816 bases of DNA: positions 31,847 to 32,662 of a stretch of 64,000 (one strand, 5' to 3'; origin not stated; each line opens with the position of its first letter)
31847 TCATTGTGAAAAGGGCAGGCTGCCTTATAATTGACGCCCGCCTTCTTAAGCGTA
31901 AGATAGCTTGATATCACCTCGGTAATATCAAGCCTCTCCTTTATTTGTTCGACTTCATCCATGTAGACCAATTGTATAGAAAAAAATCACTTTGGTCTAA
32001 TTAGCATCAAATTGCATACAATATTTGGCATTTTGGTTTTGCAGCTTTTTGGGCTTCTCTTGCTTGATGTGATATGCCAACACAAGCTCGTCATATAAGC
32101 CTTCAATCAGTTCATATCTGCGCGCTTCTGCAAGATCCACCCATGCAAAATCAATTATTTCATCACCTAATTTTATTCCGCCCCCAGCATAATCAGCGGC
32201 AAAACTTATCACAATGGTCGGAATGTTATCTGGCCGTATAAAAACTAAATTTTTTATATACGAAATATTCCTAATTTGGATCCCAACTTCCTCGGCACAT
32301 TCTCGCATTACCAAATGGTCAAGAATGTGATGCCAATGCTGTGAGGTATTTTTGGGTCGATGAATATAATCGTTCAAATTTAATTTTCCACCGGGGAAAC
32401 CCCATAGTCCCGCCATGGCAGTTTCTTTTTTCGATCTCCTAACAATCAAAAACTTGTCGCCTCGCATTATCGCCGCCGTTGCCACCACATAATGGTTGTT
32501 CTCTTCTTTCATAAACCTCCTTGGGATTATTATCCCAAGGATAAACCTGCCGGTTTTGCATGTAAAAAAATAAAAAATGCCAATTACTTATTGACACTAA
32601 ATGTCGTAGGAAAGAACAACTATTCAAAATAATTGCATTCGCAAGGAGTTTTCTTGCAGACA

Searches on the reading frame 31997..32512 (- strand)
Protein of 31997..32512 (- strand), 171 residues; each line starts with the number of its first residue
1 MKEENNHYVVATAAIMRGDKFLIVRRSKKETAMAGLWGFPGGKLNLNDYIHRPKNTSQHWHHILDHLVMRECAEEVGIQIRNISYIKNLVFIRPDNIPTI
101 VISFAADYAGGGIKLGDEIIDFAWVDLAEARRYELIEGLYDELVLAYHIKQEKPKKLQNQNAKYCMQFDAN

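Call 85: search_protein_families(library=pfam, proteins=[window:31997-32512:-], max_evalue=0.00001)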
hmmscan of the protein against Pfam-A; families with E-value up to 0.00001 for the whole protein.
window:31997-32512:- (171 aa): 2 families
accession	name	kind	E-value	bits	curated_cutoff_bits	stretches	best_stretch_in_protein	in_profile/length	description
PF00293.34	NUDIX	-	1.7e-11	44.7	21.1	0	68-133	48-121/134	NUDIX domain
PF14815.12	NUDIX_4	-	6.5e-06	26.4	35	0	12-85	2-58/113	NUDIX domain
